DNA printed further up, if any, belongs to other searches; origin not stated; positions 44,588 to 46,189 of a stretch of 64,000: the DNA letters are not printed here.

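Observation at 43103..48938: Compact porin plus multihaem-cytochrome cluster with an unfamiliar subunit composition (candidate outer-membrane electron conduit)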

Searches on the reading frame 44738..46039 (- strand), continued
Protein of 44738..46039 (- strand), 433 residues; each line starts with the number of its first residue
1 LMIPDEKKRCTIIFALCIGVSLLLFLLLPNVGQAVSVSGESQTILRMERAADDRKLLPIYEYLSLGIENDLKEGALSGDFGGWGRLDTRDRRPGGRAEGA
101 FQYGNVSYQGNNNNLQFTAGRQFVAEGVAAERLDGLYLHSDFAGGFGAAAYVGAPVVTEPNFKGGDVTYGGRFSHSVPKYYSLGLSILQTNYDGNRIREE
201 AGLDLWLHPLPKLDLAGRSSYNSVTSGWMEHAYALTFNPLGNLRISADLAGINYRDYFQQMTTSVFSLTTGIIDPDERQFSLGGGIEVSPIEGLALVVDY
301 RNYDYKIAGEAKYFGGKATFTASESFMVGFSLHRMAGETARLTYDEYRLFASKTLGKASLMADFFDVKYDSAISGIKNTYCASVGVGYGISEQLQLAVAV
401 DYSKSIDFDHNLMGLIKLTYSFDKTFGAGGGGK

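Call 64: list_cluster_members(proteins=[P0065, P0072, P0076, P0046, P0055, P0011, P0073, P0096])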
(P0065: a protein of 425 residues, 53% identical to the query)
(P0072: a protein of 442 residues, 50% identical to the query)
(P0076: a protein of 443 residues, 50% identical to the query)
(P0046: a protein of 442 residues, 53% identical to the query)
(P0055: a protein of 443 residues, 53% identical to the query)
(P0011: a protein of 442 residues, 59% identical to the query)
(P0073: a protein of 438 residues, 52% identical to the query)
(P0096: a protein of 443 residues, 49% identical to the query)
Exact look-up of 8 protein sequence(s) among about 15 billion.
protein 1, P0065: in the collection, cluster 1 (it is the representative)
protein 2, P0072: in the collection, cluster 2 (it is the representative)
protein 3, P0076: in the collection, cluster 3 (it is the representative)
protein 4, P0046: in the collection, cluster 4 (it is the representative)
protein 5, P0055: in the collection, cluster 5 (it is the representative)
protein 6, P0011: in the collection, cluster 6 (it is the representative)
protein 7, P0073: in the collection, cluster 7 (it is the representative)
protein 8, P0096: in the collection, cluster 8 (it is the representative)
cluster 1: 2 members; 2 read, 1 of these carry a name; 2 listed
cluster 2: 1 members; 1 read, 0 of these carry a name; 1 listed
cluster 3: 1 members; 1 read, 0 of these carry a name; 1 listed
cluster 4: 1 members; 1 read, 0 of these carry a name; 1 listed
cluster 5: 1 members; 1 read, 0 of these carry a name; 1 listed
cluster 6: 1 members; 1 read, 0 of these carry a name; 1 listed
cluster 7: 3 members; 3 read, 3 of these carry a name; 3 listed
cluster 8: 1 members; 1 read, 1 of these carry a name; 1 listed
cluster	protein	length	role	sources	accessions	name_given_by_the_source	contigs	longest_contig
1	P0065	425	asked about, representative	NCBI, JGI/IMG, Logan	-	hypothetical protein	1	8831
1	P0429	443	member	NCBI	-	-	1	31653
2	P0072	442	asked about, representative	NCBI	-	-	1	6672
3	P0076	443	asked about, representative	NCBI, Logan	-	-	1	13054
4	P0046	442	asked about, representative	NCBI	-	-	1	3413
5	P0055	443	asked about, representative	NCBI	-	-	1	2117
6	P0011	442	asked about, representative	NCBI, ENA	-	-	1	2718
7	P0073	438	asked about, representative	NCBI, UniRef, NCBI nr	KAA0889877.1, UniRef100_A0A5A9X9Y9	hypothetical protein ET418_13485 [Oryzomonas rubra] | Porin n=2 Tax=Oryzomonas rubra TaxID=2509454 RepID=A0A5A9X9Y9_9BACT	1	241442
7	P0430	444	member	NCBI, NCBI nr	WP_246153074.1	hypothetical protein [Oryzomonas rubra]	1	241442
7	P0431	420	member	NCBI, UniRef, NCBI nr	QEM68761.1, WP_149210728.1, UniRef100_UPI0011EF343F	hypothetical protein FO488_11745 [Geobacter sp. FeAm09] | hypothetical protein n=1 Tax=Geobacter sp. FeAm09 TaxID=2597769 RepID=UPI0011EF343F | hypothetical protein [Geobacter sp. FeAm09]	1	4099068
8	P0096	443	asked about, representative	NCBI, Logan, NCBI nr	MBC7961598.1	MAG: hypothetical protein H7Y05_01495 [Steroidobacteraceae bacterium] | hypothetical protein [Deltaproteobacteria bacterium]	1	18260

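Call 71: find_encoding_contigs(protein=P0013, flank=8000, max_places=1)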
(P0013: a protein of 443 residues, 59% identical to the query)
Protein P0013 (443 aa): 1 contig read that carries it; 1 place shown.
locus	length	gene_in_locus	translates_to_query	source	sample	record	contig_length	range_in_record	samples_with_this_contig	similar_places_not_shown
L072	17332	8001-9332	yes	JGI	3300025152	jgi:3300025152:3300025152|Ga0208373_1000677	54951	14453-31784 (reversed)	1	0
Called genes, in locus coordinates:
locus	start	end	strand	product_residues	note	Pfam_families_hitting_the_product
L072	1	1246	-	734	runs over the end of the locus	PF02743:dCache_1, PF08448:PAS_4 (faint), PF00989:PAS (faint), PF13426:PAS_9 (weak), PF08447:PAS_3 (weak), PF07730:HisKA_3, PF13581:HATPase_c_2 (weak), PF02518:HATPase_c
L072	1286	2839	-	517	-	PF01039:Carboxyl_trans, PF03255:ACCA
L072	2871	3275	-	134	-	PF00903:Glyoxalase, PF13468:Glyoxalase_3, PF13669:Glyoxalase_4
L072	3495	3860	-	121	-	PF00072:Response_reg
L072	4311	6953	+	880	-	PF13620:CarboxypepD_reg, PF13715:CarbopepD_reg_2 (faint), PF22352:K319L-like_PKD (faint), PF22113:Mtrc-MtrF_II-IV_dom (faint), PF14522:Cytochrome_C7 (faint), PF14537:Cytochrom_c3_2 (faint)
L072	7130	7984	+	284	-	PF13145:Rotamase_2, PF00639:Rotamase (weak)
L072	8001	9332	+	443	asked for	-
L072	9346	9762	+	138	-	-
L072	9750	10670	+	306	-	-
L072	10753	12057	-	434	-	-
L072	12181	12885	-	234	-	PF13623:SurA_N_2, PF13624:SurA_N_3, PF09312:SurA_N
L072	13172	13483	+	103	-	PF02617:ClpS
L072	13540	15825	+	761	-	PF02861:Clp_N, PF13401:AAA_22 (faint), PF00004:AAA, PF17871:AAA_lid_9, PF00004:AAA, PF07724:AAA_2, PF07728:AAA_5, PF10431:ClpB_D2-small, +4 more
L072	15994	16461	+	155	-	PF03588:Leu_Phe_trans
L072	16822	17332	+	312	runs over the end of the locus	PF00316:FBPase, PF18913:FBPase_C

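Call 72: find_encoding_contigs(protein=P0017, flank=8000, max_places=1)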
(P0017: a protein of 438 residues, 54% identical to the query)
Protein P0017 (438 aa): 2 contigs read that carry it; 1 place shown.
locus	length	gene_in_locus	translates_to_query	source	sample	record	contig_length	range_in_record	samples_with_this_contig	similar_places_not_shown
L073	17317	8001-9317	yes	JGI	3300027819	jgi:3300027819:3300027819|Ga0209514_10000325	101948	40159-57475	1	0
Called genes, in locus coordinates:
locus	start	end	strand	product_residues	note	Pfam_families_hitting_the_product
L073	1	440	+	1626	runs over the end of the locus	PF01339:CheB_methylest, PF03705:CheR_N, PF01739:CheR, PF13596:PAS_10, PF08447:PAS_3, PF08448:PAS_4 (weak), PF00512:HisKA, PF02518:HATPase_c, +4 more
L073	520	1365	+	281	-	PF00175:NAD_binding_1 (weak), PF10418:DHODB_Fe-S_bind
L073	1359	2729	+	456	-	PF14691:Fer4_20, PF01262:AlaDh_PNT_C (faint), PF13738:Pyr_redox_3 (faint), PF07992:Pyr_redox_2, PF13241:NAD_binding_7 (faint), PF13450:NAD_binding_8 (weak), PF00070:Pyr_redox (weak)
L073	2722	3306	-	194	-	PF05401:NodS (weak), PF05724:TPMT (weak), PF03848:TehB, PF05175:MTS, PF13847:Methyltransf_31, PF08241:Methyltransf_11, PF08242:Methyltransf_12, PF13649:Methyltransf_25, +1 more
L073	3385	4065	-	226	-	PF00027:cNMP_binding, PF13545:HTH_Crp_2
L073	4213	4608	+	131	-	-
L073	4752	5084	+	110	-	-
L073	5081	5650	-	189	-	PF02525:Flavodoxin_2 (weak), PF03358:FMN_red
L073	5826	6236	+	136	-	PF01951:Archease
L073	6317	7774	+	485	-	PF01139:RtcB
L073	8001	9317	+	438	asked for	-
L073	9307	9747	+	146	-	PF14522:Cytochrome_C7 (faint)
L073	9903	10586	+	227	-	PF04367:DUF502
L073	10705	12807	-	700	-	PF04773:FecR, PF20245:DUF6600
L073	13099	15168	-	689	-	PF14522:Cytochrome_C7 (faint), PF09698:GSu_C4xC__C2xCH (weak), PF22113:Mtrc-MtrF_II-IV_dom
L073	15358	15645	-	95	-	PF13183:Fer4_8 (faint), PF13237:Fer4_10, PF00037:Fer4, PF12797:Fer4_2 (weak), PF12837:Fer4_6, PF14697:Fer4_21, PF12838:Fer4_7, PF13187:Fer4_9, +3 more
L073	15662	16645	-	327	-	PF03599:CdhD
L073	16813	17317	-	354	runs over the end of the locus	PF01758:SBF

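Call 79: list_cluster_members(proteins=[P0283, P0285, P0287, P0288, P0290, P0293, P0294, P0297, P0299, P0300])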
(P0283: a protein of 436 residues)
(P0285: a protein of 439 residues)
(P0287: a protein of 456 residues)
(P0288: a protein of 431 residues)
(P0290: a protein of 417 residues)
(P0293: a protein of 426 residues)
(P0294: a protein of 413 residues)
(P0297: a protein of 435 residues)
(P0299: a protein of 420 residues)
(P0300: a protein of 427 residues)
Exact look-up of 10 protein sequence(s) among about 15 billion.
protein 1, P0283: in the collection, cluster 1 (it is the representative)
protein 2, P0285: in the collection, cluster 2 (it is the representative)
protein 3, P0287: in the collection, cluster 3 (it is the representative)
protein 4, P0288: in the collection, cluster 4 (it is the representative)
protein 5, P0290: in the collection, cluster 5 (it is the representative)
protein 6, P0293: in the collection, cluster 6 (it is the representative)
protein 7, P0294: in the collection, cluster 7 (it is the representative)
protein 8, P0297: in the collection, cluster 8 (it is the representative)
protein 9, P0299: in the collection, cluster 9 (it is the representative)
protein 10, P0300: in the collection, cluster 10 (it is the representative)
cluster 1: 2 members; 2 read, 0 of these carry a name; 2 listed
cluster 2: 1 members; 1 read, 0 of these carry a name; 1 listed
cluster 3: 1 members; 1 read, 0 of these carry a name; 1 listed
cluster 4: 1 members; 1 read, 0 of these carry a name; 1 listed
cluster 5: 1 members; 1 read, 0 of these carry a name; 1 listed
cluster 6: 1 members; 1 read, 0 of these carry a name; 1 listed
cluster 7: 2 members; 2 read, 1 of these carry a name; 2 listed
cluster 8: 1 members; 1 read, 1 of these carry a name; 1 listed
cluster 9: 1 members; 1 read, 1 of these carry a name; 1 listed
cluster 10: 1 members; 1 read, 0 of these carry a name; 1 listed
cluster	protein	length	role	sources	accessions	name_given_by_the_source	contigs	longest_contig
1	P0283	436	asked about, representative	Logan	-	-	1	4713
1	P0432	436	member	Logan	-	-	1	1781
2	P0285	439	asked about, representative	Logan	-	-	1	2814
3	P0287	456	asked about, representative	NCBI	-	-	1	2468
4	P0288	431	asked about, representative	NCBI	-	-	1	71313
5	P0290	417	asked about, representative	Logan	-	-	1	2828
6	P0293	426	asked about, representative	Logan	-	-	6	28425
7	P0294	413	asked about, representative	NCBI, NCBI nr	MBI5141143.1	MAG: hypothetical protein HZA20_02980 [Nitrospirae bacterium] | hypothetical protein [Nitrospirota bacterium]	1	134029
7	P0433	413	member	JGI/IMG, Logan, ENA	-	-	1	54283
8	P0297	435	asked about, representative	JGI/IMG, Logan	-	hypothetical protein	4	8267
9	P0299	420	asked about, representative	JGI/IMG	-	hypothetical protein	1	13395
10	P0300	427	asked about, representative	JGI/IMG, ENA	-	-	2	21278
